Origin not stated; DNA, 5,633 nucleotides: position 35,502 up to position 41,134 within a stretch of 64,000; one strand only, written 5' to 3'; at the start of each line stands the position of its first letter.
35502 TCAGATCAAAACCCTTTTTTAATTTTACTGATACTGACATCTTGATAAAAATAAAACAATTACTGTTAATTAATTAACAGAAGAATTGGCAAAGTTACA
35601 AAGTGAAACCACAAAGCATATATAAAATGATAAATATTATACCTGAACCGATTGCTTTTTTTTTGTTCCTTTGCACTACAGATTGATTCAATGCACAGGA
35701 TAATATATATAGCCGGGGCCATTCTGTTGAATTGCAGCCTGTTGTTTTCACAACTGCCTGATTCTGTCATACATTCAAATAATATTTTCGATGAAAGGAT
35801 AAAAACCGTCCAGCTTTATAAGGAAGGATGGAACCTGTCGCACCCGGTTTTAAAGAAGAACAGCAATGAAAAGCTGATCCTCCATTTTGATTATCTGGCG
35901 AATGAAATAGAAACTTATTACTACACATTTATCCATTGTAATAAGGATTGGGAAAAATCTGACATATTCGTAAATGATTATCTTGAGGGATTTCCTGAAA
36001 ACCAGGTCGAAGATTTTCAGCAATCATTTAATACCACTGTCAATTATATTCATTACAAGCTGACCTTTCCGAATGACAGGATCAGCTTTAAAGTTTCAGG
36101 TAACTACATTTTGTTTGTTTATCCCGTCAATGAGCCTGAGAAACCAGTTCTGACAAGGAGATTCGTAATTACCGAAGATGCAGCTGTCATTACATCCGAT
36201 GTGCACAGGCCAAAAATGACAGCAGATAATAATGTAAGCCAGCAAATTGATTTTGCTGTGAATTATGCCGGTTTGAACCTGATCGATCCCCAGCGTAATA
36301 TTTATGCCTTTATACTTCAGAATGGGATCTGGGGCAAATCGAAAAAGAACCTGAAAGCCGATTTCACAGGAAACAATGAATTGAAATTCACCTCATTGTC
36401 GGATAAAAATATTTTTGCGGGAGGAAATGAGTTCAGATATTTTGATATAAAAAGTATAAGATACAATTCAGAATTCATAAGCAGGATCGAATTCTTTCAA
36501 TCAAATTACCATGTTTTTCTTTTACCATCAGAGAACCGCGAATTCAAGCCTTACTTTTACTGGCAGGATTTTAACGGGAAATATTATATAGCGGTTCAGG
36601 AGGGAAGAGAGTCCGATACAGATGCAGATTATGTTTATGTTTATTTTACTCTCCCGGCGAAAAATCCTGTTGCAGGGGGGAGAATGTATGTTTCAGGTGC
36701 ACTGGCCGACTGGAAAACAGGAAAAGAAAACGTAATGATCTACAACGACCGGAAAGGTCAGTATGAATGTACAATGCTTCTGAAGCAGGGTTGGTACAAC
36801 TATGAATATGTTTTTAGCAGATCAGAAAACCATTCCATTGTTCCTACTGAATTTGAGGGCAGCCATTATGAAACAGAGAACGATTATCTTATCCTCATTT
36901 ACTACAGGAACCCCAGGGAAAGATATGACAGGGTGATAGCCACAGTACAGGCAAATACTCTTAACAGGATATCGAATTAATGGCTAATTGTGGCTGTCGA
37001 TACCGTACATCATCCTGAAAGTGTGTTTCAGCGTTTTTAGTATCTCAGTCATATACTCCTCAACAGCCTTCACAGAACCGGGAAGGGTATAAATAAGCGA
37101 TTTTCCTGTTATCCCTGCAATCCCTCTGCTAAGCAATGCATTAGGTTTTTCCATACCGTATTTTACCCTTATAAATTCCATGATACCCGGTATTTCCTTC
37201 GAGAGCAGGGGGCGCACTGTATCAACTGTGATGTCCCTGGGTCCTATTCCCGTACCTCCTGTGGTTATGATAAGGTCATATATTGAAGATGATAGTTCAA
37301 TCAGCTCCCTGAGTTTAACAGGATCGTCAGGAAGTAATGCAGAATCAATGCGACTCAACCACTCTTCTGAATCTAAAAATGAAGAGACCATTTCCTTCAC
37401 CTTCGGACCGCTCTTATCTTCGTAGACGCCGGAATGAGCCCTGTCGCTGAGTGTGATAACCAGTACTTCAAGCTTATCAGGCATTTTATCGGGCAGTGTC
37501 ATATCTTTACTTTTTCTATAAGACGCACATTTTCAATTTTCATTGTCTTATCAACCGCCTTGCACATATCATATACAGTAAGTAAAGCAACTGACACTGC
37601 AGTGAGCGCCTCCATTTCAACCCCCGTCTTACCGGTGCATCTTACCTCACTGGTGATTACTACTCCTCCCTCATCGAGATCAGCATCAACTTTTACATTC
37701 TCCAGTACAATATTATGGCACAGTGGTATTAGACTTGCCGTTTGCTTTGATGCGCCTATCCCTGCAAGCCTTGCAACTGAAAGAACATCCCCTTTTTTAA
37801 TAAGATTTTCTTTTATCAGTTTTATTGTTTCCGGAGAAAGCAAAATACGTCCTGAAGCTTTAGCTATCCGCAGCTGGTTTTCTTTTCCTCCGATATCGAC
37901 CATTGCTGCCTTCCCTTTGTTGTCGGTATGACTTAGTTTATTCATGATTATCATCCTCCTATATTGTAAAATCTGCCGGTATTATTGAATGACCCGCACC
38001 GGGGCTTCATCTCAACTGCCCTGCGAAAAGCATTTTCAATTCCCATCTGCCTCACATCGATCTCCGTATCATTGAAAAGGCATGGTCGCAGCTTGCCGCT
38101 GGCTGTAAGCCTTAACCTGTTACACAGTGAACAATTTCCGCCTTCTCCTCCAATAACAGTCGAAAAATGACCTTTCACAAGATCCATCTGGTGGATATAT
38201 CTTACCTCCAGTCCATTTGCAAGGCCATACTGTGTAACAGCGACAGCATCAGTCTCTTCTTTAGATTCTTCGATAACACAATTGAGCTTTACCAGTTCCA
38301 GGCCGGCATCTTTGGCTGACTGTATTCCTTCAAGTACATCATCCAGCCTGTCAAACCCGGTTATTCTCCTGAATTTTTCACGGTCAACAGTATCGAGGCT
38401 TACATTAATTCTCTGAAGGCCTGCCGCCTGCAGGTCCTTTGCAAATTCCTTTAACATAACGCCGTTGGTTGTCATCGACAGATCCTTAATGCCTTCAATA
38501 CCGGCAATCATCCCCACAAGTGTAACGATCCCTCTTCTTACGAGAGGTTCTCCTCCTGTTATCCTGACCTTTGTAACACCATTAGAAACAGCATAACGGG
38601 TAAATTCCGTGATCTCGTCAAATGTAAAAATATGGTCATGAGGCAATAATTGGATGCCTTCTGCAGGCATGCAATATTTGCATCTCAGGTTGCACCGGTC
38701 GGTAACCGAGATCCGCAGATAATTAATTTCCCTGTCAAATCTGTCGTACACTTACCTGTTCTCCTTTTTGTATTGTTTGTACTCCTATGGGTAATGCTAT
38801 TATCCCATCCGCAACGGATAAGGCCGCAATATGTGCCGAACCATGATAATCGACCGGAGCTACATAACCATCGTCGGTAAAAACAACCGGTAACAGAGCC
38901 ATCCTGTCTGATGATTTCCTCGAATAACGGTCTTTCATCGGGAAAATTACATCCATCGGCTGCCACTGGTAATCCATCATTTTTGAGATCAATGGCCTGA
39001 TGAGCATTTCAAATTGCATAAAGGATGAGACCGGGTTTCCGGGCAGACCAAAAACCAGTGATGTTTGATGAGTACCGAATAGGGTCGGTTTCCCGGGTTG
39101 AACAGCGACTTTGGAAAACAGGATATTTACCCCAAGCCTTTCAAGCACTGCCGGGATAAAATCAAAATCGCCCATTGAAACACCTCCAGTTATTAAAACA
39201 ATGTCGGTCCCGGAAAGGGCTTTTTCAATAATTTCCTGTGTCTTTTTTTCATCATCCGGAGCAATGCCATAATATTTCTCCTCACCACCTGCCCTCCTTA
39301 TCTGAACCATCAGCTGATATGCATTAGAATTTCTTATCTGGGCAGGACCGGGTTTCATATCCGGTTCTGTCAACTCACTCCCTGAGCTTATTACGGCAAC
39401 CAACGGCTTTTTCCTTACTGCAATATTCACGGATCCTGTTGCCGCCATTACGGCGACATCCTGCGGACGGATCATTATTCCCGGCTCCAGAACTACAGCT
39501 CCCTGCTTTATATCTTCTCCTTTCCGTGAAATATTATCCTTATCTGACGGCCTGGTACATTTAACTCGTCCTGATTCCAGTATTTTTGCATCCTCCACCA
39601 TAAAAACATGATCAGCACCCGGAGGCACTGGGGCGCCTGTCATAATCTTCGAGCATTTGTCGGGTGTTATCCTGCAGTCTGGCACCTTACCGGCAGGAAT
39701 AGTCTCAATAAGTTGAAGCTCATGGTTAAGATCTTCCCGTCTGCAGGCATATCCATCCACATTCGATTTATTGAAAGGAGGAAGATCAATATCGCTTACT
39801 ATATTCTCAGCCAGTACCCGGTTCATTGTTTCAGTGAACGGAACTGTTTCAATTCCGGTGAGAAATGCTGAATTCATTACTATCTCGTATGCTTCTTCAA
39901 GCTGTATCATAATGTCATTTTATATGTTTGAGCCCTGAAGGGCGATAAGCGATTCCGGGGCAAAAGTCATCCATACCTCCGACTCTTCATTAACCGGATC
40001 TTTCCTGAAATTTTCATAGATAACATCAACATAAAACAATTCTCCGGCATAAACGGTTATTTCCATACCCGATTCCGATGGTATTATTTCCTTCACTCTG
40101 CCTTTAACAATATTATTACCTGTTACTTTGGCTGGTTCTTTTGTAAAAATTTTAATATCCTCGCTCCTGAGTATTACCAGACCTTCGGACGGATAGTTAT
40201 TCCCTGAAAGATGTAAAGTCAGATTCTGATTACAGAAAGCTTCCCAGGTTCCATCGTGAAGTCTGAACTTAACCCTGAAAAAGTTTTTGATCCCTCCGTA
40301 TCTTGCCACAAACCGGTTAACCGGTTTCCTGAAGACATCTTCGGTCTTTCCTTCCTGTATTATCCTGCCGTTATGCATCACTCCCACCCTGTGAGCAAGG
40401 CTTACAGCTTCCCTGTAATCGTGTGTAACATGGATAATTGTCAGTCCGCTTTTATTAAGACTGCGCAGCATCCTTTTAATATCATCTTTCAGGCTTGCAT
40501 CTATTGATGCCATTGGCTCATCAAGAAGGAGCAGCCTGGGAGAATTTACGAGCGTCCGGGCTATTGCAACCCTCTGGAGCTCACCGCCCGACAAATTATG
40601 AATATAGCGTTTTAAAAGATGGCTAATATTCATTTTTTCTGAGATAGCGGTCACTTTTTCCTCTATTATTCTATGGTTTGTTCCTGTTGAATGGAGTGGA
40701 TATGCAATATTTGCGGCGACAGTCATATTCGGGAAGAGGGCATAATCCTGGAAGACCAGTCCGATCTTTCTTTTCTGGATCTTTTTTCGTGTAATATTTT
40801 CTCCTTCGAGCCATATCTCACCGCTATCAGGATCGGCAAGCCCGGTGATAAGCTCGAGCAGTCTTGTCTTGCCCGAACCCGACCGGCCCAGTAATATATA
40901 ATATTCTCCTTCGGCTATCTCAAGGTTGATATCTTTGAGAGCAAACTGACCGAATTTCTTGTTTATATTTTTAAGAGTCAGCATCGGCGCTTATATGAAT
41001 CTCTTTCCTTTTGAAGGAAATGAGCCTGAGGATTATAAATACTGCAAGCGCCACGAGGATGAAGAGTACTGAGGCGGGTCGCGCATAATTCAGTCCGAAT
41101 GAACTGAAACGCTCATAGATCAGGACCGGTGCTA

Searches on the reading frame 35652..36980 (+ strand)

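Call 25: search_protein_families(library=pfam, proteins=[window:35652-36980:+])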
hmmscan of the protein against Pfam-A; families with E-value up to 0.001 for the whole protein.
window:35652-36980:+ (442 aa): 1 family
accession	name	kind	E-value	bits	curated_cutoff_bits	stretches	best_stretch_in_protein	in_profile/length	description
PF17116.11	T9SS_plug_1st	-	2e-42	144.5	23.9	1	50-175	1-126/126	Type 9 secretion system plug protein 1st domain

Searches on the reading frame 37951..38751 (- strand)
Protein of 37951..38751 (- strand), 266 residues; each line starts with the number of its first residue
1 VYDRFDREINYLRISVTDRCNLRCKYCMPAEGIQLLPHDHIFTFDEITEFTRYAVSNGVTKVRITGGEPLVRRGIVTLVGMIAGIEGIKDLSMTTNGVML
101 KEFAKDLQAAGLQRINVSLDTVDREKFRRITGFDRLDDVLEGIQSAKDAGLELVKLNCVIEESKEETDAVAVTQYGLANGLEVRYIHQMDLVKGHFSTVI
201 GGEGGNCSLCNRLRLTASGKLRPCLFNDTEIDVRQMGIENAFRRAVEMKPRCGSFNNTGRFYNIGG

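Call 88: search_protein_families(library=pfam, proteins=[window:37951-38751:-], max_evalue=0.00001)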
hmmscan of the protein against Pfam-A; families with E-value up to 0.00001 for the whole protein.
window:37951-38751:- (266 aa): 3 families
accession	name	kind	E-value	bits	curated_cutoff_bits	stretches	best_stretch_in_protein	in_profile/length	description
PF04055.27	Radical_SAM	-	2.7e-30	106.2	29.5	1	14-160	1-152/166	Radical SAM superfamily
PF06463.18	Mob_synth_C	-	2.6e-10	40.8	37.4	1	154-236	23-101/128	Molybdenum Cofactor Synthesis C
PF13353.11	Fer4_12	-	1.4e-07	32.3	22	1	19-121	14-115/137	4Fe-4S single cluster domain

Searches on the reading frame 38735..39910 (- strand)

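Call 25: search_protein_families(library=pfam, proteins=[window:38735-39910:-])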
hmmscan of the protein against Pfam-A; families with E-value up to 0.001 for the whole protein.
window:38735-39910:- (391 aa): 3 families
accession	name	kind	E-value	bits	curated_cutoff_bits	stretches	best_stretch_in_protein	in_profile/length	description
PF03453.22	MoeA_N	-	2.4e-41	141.5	30.8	1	2-159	1-160/160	MoeA N-terminal region (domain I and II)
PF00994.29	MoCF_biosynth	-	1.4e-29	103.1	26.6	1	172-309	1-143/144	Probable molybdopterin binding domain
PF03454.20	MoeA_C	-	7.1e-09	36.2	22.1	1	331-389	9-70/72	MoeA C-terminal region (domain IV)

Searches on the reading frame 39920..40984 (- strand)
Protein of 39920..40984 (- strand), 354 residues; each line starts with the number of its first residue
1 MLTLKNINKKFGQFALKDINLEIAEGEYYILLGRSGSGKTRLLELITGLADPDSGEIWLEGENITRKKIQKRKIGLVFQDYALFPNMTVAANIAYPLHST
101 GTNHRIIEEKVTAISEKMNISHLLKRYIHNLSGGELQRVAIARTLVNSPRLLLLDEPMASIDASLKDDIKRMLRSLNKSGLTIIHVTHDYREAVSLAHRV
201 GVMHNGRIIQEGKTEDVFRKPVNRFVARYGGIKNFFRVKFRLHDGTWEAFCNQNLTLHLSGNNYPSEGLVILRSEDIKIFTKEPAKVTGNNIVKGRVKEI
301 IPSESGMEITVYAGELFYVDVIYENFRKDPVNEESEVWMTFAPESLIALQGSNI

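Call 25: search_protein_families(library=pfam, proteins=[window:39920-40984:-])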
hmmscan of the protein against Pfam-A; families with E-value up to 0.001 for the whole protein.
window:39920-40984:- (354 aa): 3 families
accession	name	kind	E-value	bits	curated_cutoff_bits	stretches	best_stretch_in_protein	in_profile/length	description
PF00005.33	ABC_tran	-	2.9e-38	132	25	1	16-159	1-137/137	ABC transporter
PF13304.12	AAA_21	-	3.3e-06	27.8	27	0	118-189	225-299/304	AAA domain, putative AbiEii toxin, Type IV TA system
PF02463.25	SMC_N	-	0.00018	21.5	40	0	9-203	8-212/220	RecF/RecN/SMC N terminal domain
